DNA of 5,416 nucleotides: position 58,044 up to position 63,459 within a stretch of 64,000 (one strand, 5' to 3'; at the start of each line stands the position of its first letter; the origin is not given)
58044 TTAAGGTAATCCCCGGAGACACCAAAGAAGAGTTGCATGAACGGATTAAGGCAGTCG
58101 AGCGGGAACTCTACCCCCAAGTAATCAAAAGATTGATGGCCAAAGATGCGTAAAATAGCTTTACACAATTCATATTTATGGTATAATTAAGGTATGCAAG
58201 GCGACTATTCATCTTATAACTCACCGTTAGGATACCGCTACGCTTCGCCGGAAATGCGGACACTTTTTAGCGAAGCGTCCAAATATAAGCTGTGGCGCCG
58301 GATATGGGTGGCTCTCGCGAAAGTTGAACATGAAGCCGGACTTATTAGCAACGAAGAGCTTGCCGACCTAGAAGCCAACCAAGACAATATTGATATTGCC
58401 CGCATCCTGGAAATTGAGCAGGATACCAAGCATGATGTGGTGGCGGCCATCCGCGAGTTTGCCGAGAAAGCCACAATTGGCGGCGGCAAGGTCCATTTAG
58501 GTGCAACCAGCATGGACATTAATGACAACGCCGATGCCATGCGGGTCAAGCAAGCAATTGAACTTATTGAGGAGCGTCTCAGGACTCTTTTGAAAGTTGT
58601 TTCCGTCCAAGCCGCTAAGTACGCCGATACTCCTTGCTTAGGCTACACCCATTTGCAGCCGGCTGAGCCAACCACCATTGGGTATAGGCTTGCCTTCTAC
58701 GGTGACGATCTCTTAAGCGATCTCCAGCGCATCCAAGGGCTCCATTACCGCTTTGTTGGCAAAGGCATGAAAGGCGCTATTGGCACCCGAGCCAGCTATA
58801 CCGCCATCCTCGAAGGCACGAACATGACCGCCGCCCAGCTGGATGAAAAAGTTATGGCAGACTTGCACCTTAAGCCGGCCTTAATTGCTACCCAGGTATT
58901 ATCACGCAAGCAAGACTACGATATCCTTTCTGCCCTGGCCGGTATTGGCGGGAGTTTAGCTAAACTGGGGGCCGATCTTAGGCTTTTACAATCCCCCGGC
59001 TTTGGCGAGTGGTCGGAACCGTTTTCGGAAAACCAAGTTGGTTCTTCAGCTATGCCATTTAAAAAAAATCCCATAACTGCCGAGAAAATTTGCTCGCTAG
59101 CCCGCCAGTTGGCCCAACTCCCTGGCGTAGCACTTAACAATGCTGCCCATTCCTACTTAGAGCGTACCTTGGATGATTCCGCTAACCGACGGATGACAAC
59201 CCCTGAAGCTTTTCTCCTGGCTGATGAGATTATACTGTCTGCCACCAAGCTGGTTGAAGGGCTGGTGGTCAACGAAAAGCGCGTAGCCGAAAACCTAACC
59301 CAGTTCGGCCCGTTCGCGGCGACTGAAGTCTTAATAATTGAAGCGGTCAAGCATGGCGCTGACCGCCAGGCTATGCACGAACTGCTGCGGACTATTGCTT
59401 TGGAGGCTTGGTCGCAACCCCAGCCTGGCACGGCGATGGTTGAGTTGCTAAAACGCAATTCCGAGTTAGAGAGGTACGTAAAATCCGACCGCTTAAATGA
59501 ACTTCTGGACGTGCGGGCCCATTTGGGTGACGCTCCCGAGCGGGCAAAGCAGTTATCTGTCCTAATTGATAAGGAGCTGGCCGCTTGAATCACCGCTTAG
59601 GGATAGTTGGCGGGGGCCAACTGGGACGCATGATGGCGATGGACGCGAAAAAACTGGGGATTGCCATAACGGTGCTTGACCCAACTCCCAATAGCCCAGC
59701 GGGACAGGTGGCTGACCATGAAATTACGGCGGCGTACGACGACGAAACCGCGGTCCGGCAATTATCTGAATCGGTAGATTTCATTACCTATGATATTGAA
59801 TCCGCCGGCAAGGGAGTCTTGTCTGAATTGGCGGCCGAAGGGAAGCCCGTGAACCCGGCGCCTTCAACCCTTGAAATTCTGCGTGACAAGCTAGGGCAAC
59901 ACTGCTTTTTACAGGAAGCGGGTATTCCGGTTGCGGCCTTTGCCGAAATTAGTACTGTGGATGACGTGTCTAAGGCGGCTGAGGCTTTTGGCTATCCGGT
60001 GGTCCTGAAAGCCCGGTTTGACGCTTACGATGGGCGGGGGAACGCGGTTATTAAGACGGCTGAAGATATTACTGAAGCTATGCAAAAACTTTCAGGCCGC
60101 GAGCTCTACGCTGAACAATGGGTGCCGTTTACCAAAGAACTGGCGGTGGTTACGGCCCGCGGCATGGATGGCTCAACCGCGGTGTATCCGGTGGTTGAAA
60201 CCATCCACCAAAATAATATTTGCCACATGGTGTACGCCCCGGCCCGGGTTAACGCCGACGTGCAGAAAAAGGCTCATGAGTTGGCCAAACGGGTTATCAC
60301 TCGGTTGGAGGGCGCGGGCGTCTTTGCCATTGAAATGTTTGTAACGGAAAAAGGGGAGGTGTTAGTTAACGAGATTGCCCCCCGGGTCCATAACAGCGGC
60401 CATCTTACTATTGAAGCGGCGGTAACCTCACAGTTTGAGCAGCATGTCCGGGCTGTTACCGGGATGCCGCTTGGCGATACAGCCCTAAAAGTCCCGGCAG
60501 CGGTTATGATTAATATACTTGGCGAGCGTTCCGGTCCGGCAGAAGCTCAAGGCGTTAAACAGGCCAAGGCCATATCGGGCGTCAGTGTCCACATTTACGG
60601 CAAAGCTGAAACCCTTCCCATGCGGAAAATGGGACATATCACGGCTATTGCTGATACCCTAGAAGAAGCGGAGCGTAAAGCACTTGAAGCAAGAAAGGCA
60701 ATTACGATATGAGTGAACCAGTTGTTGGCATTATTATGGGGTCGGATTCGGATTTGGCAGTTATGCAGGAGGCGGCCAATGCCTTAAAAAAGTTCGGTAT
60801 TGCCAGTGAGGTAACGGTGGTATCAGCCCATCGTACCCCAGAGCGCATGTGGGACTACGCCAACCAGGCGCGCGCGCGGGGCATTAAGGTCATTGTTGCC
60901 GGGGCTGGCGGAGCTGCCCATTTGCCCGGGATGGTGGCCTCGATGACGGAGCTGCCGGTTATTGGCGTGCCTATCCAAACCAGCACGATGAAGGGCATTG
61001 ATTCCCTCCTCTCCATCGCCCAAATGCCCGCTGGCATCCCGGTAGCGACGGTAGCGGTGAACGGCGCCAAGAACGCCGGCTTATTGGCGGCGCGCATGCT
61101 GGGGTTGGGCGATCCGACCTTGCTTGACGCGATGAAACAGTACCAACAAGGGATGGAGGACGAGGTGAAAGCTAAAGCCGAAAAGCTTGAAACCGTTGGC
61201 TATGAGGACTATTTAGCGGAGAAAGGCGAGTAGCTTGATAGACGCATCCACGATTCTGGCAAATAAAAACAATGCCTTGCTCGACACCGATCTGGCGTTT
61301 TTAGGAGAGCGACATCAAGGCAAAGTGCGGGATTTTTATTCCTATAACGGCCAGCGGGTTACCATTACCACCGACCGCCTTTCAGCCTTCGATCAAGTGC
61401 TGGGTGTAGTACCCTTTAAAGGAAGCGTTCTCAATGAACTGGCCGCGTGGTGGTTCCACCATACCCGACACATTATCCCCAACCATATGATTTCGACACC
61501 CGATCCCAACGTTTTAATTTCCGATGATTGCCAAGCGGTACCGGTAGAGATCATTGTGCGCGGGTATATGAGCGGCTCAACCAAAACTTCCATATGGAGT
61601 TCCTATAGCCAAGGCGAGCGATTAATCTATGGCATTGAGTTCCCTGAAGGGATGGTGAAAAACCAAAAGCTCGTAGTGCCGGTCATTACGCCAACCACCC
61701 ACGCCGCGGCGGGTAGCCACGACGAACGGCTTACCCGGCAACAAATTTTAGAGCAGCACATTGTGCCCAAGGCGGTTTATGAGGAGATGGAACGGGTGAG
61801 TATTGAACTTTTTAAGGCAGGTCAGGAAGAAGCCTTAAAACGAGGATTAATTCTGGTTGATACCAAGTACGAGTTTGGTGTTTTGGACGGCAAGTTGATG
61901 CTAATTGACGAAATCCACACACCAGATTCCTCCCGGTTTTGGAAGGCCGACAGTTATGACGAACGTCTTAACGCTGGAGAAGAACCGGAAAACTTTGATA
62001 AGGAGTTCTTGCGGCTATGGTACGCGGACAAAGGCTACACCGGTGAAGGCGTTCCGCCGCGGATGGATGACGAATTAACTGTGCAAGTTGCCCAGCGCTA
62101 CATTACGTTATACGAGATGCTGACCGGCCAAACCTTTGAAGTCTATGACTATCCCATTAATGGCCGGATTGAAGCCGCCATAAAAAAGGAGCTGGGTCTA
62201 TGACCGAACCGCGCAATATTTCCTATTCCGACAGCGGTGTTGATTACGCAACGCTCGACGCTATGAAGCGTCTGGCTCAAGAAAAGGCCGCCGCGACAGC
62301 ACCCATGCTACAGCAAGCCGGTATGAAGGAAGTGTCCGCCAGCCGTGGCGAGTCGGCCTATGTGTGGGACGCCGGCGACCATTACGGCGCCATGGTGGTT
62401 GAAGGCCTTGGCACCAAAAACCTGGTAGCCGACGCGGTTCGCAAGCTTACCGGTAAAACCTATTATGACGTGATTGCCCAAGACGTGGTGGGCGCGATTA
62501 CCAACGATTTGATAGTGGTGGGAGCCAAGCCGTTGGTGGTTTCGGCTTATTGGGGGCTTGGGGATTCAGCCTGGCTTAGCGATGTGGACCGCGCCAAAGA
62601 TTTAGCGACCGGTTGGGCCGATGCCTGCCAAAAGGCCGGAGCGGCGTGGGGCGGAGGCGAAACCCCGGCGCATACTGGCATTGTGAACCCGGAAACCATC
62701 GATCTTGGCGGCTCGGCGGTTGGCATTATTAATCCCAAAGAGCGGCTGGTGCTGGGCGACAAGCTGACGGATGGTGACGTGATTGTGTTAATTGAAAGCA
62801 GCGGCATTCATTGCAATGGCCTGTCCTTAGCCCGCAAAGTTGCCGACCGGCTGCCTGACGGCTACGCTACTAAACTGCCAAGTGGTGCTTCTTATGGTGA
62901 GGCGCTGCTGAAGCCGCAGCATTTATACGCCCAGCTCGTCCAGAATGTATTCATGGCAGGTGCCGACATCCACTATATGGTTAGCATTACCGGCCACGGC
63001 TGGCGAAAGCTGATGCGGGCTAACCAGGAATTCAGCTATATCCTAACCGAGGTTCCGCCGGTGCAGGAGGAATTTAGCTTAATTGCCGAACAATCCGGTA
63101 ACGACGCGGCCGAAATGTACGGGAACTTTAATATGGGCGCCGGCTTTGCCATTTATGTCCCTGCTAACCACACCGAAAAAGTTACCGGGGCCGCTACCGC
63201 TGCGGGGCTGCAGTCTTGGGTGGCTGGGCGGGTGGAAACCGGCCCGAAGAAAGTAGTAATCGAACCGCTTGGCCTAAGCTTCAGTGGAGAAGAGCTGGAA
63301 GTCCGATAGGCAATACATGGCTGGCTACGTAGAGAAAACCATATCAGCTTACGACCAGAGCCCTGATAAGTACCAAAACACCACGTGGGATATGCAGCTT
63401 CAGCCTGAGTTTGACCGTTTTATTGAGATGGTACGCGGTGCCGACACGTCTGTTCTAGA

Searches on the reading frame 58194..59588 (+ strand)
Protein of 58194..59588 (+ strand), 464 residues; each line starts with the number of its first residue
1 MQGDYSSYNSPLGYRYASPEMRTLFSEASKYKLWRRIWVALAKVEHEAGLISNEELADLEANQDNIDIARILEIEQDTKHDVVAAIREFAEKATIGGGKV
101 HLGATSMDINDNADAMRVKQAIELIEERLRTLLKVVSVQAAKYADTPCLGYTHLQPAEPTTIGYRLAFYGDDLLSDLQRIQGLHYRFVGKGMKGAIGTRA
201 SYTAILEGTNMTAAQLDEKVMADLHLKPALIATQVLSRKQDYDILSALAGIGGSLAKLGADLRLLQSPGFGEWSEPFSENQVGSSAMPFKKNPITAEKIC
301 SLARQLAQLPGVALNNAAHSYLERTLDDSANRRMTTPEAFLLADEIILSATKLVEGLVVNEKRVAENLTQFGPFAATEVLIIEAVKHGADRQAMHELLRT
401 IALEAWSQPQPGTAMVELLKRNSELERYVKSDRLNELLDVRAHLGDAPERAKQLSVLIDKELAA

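Call 71: search_protein_families(library=pfam, proteins=[window:58194-59588:+], max_evalue=0.00001)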
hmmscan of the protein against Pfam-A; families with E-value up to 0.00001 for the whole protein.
window:58194-59588:+ (464 aa): 2 families
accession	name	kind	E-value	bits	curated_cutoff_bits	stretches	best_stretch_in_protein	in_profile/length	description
PF00206.25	Lyase_1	-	1.7e-40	139.8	27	1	17-305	6-309/312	Lyase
PF10397.14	ADSL_C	-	8.1e-14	52.2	32.7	1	373-451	1-76/79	Adenylosuccinate lyase C-terminus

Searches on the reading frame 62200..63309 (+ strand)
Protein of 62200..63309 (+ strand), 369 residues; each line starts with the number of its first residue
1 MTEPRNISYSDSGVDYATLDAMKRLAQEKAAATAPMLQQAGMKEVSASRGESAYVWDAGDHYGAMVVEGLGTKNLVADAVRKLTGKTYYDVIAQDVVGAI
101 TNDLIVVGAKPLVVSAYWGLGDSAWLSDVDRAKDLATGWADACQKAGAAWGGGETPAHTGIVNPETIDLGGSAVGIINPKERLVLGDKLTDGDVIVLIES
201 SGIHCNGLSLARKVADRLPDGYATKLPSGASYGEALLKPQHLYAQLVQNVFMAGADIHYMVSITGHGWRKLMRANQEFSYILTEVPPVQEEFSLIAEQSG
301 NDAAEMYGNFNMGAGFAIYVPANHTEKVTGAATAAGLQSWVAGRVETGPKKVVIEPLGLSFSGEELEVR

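Call 71: search_protein_families(library=pfam, proteins=[window:62200-63309:+], max_evalue=0.00001)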
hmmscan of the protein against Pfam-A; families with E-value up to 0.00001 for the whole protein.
window:62200-63309:+ (369 aa): 2 families
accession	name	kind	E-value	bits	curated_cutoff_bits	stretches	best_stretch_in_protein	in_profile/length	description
PF02769.27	AIRS_C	-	3.4e-15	57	23.1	1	191-353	2-153/156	AIR synthase related protein, C-terminal domain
PF00586.29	AIRS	-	4.3e-12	46.9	24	1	51-177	2-112/112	AIR synthase related protein, N-terminal domain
